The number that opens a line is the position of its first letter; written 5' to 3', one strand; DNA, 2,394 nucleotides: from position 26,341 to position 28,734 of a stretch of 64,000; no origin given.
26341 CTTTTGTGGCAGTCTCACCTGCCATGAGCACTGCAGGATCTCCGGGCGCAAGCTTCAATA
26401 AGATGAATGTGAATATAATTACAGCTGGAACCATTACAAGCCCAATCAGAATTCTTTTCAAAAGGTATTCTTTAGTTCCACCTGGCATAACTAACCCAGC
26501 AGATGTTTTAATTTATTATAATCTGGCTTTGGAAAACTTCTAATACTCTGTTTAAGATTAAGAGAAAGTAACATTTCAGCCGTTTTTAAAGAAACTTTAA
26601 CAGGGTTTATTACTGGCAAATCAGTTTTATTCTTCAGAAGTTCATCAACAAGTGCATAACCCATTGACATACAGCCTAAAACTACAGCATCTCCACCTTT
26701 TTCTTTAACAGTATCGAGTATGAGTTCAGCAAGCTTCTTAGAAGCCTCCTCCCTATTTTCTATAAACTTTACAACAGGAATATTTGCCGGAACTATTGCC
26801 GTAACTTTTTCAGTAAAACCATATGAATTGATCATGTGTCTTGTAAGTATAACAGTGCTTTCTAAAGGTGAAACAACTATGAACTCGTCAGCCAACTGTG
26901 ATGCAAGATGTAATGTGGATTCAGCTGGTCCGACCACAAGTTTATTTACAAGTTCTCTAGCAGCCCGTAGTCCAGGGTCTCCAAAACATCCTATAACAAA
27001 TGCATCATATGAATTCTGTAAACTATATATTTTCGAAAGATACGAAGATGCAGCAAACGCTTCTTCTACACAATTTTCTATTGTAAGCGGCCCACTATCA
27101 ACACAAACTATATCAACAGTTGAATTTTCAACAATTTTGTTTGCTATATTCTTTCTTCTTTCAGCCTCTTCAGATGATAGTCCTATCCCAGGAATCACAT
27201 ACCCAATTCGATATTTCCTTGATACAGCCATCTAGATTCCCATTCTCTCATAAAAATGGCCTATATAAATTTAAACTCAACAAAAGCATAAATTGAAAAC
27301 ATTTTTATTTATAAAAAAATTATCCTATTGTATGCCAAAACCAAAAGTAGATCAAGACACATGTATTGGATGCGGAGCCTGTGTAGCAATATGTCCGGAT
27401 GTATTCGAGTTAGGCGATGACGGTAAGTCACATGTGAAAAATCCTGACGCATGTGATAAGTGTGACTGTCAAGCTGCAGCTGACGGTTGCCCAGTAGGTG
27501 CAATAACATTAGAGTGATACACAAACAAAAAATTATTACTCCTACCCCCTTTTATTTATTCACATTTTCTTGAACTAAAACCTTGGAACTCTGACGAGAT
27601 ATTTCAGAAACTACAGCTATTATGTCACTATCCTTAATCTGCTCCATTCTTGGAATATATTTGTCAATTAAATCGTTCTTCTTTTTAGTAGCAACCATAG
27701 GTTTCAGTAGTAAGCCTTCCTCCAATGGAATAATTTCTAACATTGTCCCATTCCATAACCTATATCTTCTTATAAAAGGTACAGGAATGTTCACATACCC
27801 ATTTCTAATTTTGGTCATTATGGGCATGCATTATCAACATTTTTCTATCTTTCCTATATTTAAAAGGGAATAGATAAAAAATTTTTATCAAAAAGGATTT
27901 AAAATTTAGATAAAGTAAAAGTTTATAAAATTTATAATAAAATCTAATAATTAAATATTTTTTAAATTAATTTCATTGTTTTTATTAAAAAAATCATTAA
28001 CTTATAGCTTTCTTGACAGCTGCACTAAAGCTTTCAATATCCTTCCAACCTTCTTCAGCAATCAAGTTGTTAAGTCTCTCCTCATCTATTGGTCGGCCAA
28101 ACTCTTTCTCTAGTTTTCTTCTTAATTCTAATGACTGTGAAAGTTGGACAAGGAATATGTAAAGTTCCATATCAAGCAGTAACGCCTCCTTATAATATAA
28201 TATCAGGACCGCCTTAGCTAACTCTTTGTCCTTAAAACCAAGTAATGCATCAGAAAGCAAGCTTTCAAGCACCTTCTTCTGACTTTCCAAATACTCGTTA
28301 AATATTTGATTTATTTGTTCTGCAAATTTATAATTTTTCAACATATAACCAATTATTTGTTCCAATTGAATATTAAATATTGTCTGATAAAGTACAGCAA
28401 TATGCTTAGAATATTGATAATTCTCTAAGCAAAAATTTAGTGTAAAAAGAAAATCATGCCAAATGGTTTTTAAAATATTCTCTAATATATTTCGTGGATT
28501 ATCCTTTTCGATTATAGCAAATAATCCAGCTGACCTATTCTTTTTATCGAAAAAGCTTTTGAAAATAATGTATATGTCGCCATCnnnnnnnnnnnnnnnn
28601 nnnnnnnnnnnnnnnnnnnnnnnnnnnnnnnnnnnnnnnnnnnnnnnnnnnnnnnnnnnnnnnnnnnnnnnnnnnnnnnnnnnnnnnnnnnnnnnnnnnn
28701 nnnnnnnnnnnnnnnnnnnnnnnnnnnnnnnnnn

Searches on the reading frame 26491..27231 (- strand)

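Call 4: search_protein_families(library=pfam, proteins=[window:26491-27231:-], max_evalue=0.1)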
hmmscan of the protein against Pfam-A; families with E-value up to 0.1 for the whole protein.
window:26491-27231:- (246 aa): 1 family
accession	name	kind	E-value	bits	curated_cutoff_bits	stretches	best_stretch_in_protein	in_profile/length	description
PF01177.27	Asp_Glu_race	-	1e-27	97.7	31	1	35-216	27-209/211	Asp/Glu/Hydantoin racemase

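Call 5: search_protein_families(library=ncbifam, proteins=[window:26491-27231:-], max_evalue=0.1)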
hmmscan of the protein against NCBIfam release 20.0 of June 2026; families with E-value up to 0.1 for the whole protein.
window:26491-27231:- (246 aa): 5 families
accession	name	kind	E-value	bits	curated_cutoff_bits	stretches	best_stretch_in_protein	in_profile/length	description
NF002035.0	PRK00865.1-3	equivalog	0.0047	16.5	328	0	147-202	144-197/267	glutamate racemase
TIGR00035.1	asp_race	subfamily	0.0093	15.6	93.1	1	162-217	171-222/236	amino acid racemase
TIGR00067.1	glut_race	equivalog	0.011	15.2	146.65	1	130-189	113-182/251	glutamate racemase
TIGR01539.1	portal_lambda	equivalog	0.018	13.6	172.7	1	96-190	188-280/457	phage portal protein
NF007788.0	PRK10481.1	equivalog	0.07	12.9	198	0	163-222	167-224/225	hypothetical protein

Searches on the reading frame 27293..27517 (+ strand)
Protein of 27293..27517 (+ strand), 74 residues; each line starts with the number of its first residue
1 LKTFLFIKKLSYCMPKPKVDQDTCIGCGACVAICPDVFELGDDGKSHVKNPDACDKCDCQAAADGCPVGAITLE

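Call 4: search_protein_families(library=pfam, proteins=[window:27293-27517:+], max_evalue=0.1)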
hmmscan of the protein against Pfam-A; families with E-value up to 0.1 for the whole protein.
window:27293-27517:+ (74 aa): 16 families
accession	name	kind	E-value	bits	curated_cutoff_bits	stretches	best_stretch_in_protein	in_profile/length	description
PF13370.11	Fer4_13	-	9.6e-14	52.3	24.5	1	19-72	1-57/58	4Fe-4S single cluster domain of Ferredoxin I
PF13459.11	Fer4_15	-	6.7e-12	46.4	22.4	1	18-72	2-65/66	4Fe-4S single cluster domain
PF00037.32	Fer4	-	7.2e-08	32.4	21.1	1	17-35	1-19/24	4Fe-4S binding domain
PF12797.12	Fer4_2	-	3.3e-07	30.3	24.5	1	15-35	1-21/22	4Fe-4S binding domain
PF12838.12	Fer4_7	-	3.9e-07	30.9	27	2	15-35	29-49/52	4Fe-4S dicluster domain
PF12837.12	Fer4_6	-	4e-07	30.1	25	1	16-35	1-20/24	4Fe-4S binding domain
PF14697.11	Fer4_21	-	1.5e-06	28.6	35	1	18-73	2-59/59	4Fe-4S dicluster domain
PF13237.11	Fer4_10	-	1.8e-06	28.2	25.5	1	17-59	2-48/53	4Fe-4S dicluster domain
PF13187.11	Fer4_9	-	1.9e-06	28.2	27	2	24-71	2-52/52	4Fe-4S dicluster domain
PF12800.12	Fer4_4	-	2.1e-05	24.9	24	1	22-35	2-15/17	4Fe-4S binding domain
PF25160.1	LdpA_Fe-S-bd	-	0.0011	19.2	27.6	1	17-35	21-39/49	LdpA Fe-S cluster-binding domain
PF17179.9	Fer4_22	-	0.0023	19.2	27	1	6-36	65-93/95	4Fe-4S dicluster domain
PF06902.16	Fer4_19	-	0.0041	17.6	24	1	20-72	11-60/64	Divergent 4Fe-4S mono-cluster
PF12798.12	Fer4_3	-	0.0055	17.9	27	1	24-35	1-12/15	4Fe-4S binding domain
PF13183.11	Fer4_8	-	0.022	15.8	27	0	22-48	3-29/68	4Fe-4S dicluster domain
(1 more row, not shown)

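Call 5: search_protein_families(library=ncbifam, proteins=[window:27293-27517:+], max_evalue=0.1)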
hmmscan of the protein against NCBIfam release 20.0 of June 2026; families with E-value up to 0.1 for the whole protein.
window:27293-27517:+ (74 aa): 52 families (the best 25 are shown)
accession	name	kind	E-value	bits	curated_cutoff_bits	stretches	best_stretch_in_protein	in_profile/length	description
NF040864.1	HgcB_ferredoxin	equivalog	9.2e-10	38.2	99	1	18-73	10-63/93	mercury methylation ferredoxin HgcB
NF045874.1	Vhu_polyferre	exception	4.4e-08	32.3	600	1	16-74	190-246/381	F420-non-reducing hydrogenase associated-polyferredoxin VhuB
NF058577.1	FdxA_fam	equivalog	2.8e-06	27.4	65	1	18-35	32-49/52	4Fe-4S ferredoxin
NF040684.1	PorD_Arch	equivalog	4.7e-06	26.6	120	1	11-73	21-81/85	pyruvate synthase subunit PorD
TIGR02179.1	PorD_KorD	subfamily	1e-05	25.5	60.05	1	14-73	17-74/78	2-oxoacid:acceptor oxidoreductase, delta subunit, pyruvate/2-ketoisovalerate family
NF043039.1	HgcAB_like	equivalog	1.1e-05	25.3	285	1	18-71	296-349/350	HgcAB-like fusion protein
NF007203.0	PRK09624.1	equivalog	2.7e-05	24.3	171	1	8-72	37-99/105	pyuvate ferredoxin oxidoreductase subunit delta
NF040770.1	hetero_SS_HdrA2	exception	7.9e-05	20.9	1100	1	17-73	572-625/777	CoB-CoM heterodisulfide reductase HdrA2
TIGR02494.1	PFLE_PFLC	subfamily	0.00014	21.2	174.35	1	20-73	46-99/293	glycyl-radical enzyme activating protein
TIGR04395.1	cutC_activ_rSAM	equivalog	0.00016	21.1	360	1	20-72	52-104/309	choline TMA-lyase-activating enzyme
NF005746.0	PRK07570.1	subfamily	0.00019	20.8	243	1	19-36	154-171/250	succinate dehydrogenase/fumarate reductase iron-sulfur subunit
NF005503.0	PRK07118.1-2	equivalog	0.00043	19.6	252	1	17-72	162-216/292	RnfABCDGE type electron transport complex subunit B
TIGR03294.1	FrhG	equivalog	0.00047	20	245.5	1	15-38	196-219/228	coenzyme F420 hydrogenase subunit gamma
NF038196.1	ferrodoxin_EFR1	subfamily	0.00055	20.1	75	1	15-73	178-231/242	EFR1 family ferrodoxin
TIGR01944.1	rnfB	subfamily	0.00059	19.4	68.7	1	19-73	110-162/190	RnfABCDGE type electron transport complex subunit B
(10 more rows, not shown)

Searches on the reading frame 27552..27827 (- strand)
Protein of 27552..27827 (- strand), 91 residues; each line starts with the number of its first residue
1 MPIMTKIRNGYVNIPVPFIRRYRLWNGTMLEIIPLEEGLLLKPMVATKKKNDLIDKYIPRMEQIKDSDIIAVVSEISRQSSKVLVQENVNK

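Call 4: search_protein_families(library=pfam, proteins=[window:27552-27827:-], max_evalue=0.1)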
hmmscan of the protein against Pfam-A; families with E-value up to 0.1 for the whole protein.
window:27552-27827:- (91 aa): 0 families

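Call 5: search_protein_families(library=ncbifam, proteins=[window:27552-27827:-], max_evalue=0.1)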
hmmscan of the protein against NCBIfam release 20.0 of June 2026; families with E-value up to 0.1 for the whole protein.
window:27552-27827:- (91 aa): 0 families

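Call 6: search_protein_families(library=padloc, proteins=[window:27552-27827:-], max_evalue=0.1)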
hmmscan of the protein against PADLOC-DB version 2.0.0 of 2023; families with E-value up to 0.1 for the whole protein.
window:27552-27827:- (91 aa): 0 families

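Call 40: search_protein_families(library=phrogs, proteins=[window:27552-27827:-], max_evalue=0.1)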
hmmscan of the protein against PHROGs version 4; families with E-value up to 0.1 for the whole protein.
window:27552-27827:- (91 aa): 2 families
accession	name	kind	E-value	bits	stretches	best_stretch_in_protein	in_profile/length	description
phrog_36746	-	moron, auxiliary metabolic gene and host takeover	0.0015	20.1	1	9-77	13-84/93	antitoxin from a toxin-antitoxin system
phrog_11146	-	unknown function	0.0022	19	1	40-69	7-36/82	-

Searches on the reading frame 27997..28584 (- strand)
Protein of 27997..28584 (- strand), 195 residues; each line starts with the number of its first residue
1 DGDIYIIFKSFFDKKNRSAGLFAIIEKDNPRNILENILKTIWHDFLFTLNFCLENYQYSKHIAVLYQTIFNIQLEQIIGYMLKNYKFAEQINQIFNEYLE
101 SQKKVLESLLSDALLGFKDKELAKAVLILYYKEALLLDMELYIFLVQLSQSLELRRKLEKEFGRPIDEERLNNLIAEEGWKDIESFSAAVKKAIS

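Call 90: search_dna_similar(query=window:27997-28584:-, collection=phages, mode=protein, max_evalue=0.01, max_rows=5)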
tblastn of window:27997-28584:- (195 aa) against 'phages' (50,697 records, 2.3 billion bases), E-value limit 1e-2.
No match.

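Call 91: search_dna_similar(query=window:27997-28584:-, collection=plasmids, mode=protein, max_evalue=0.01, max_rows=5)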
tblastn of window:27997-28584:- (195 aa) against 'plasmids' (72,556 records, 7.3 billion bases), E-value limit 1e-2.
No match.
